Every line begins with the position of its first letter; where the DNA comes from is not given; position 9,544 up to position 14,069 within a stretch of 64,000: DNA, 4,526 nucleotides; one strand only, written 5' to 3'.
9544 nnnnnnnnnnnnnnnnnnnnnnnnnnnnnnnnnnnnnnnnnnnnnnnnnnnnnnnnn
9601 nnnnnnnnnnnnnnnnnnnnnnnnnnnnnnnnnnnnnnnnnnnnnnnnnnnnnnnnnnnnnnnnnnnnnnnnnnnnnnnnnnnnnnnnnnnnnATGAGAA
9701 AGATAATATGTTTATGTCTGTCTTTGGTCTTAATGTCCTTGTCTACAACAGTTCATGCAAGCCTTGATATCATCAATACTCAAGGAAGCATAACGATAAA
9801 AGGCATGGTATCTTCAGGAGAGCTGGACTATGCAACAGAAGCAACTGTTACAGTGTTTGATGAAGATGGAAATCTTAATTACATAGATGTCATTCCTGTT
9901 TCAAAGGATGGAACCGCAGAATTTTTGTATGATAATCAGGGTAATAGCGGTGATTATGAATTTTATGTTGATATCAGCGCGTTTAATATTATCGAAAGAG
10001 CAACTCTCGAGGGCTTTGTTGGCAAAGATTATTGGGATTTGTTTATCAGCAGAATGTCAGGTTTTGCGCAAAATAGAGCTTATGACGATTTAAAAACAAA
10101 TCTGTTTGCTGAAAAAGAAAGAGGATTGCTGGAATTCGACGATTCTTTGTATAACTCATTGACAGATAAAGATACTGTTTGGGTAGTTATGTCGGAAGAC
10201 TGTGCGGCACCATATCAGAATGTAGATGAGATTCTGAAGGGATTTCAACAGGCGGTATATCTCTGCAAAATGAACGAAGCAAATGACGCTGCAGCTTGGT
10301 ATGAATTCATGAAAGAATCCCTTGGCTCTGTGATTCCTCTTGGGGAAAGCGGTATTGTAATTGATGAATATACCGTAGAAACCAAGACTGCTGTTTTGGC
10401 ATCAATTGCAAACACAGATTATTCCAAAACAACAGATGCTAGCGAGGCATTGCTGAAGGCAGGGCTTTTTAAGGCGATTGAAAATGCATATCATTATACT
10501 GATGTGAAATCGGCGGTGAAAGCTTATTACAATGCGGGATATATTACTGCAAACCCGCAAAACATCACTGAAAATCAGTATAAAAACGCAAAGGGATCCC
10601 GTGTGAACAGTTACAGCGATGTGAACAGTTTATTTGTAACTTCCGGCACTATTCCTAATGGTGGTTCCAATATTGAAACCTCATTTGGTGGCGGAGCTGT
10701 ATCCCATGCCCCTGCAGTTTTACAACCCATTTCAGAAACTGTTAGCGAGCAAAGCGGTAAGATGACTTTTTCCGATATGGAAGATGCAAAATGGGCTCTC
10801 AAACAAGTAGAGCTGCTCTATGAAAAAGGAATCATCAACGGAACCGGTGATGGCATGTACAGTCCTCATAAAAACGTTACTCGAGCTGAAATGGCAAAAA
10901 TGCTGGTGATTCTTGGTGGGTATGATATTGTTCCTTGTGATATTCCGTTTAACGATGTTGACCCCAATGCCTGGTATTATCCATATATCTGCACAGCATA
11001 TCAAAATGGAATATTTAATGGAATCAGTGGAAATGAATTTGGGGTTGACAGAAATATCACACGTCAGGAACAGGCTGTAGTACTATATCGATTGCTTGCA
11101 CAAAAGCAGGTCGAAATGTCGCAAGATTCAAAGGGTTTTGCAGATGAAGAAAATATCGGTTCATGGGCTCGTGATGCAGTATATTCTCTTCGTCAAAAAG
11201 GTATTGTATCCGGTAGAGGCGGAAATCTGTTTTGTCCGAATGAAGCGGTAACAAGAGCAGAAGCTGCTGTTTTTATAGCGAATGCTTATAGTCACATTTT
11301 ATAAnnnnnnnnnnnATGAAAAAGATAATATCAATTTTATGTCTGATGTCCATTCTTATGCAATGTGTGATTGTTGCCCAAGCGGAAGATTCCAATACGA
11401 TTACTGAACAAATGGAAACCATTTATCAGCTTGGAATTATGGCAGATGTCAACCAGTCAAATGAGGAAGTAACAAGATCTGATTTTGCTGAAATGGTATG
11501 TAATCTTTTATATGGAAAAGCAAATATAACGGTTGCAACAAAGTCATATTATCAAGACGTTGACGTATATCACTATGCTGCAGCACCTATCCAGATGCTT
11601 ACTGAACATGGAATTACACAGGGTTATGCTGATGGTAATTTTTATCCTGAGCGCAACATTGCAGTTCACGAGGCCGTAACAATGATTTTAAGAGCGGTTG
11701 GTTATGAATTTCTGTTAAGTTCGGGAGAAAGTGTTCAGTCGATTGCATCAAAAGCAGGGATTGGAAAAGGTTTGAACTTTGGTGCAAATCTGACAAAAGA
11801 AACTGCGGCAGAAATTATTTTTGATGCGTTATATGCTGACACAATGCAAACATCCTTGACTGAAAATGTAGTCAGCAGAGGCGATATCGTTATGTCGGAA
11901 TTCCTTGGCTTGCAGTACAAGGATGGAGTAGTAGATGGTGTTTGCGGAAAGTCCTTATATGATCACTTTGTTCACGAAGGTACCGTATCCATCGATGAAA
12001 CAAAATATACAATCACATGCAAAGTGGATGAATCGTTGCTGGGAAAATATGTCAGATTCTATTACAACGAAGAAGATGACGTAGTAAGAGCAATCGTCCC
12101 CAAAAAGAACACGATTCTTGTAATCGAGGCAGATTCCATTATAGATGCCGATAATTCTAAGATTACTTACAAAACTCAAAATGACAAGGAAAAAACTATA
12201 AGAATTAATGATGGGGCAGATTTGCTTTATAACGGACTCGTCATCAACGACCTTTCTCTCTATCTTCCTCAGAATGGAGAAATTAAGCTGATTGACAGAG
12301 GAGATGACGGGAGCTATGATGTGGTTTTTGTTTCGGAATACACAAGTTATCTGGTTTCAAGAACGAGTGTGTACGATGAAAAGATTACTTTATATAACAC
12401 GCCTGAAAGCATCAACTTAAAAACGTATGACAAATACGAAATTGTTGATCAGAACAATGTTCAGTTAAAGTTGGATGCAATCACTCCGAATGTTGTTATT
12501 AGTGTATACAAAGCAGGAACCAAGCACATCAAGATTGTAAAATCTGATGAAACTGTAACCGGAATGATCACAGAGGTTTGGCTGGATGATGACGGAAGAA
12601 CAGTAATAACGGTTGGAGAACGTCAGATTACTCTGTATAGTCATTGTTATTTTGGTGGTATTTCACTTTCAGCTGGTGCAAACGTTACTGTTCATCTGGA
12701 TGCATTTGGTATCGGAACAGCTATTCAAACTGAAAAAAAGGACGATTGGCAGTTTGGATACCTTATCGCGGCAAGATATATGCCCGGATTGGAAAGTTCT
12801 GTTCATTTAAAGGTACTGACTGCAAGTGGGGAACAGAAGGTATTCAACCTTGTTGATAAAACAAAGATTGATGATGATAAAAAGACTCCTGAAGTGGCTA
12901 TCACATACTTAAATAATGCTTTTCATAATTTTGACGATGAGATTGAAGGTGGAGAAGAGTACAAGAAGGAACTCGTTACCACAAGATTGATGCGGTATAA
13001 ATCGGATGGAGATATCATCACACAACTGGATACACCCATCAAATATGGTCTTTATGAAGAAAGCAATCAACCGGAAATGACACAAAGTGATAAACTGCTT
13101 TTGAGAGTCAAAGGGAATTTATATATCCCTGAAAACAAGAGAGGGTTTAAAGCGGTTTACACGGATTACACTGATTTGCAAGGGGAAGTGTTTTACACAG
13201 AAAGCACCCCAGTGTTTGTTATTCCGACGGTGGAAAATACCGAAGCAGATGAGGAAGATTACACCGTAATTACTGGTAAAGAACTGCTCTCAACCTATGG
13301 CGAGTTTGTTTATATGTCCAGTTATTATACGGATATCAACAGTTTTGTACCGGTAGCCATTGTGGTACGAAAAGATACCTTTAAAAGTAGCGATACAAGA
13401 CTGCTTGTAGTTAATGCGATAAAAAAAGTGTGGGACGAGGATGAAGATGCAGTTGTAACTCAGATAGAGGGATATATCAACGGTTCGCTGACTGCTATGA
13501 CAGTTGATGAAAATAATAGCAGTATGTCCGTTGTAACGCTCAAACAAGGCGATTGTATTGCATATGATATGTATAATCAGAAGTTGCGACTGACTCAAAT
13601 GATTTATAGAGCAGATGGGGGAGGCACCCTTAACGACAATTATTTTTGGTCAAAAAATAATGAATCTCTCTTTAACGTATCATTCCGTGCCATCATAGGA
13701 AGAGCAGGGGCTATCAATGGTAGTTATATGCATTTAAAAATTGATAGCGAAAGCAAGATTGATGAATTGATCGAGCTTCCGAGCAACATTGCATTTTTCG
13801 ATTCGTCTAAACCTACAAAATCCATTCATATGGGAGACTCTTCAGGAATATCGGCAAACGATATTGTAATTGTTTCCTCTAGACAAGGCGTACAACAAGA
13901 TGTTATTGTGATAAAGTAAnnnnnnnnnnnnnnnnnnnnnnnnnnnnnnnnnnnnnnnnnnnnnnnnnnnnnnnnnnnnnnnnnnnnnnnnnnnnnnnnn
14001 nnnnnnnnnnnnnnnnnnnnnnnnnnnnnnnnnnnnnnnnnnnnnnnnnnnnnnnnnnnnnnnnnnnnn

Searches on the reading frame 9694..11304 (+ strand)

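Call 50: search_protein_families(library=pfam, proteins=[window:9694-11304:+], max_evalue=0.01)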
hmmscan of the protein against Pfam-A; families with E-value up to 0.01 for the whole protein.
window:9694-11304:+ (536 aa): 1 family
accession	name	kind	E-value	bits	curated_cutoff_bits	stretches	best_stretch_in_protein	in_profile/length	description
PF00395.25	SLH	-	9e-41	138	20.8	3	359-401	2-44/44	S-layer homology domain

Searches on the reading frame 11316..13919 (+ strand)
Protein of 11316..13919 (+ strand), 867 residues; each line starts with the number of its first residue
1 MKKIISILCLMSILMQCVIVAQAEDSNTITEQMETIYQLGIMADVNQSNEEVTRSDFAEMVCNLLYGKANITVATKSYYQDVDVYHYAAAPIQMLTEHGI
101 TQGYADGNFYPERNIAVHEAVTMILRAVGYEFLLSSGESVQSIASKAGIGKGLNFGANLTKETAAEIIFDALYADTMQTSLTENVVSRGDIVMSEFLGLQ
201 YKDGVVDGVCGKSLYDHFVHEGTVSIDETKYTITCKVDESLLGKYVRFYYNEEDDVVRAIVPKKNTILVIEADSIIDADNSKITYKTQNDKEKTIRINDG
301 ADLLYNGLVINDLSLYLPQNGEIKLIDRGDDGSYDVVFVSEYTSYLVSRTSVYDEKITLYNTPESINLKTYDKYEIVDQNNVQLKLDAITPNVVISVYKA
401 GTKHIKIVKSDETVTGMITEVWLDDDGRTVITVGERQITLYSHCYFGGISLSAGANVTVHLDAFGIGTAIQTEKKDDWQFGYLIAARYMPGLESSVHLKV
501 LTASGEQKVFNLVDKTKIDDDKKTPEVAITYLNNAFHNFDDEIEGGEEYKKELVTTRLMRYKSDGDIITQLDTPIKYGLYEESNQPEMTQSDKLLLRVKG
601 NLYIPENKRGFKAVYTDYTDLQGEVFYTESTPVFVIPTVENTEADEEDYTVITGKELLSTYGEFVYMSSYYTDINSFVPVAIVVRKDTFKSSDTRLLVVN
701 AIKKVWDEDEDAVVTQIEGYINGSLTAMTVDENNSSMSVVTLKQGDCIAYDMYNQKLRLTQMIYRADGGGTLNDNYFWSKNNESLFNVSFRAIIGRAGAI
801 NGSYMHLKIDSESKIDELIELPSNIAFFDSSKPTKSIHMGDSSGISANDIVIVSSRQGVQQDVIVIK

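Call 50: search_protein_families(library=pfam, proteins=[window:11316-13919:+], max_evalue=0.01)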
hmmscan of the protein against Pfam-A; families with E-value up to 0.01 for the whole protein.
window:11316-13919:+ (867 aa): 1 family
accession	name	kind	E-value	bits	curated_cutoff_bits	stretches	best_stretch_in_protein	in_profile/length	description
PF00395.25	SLH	-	1.6e-07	31.6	20.8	1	83-115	6-38/44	S-layer homology domain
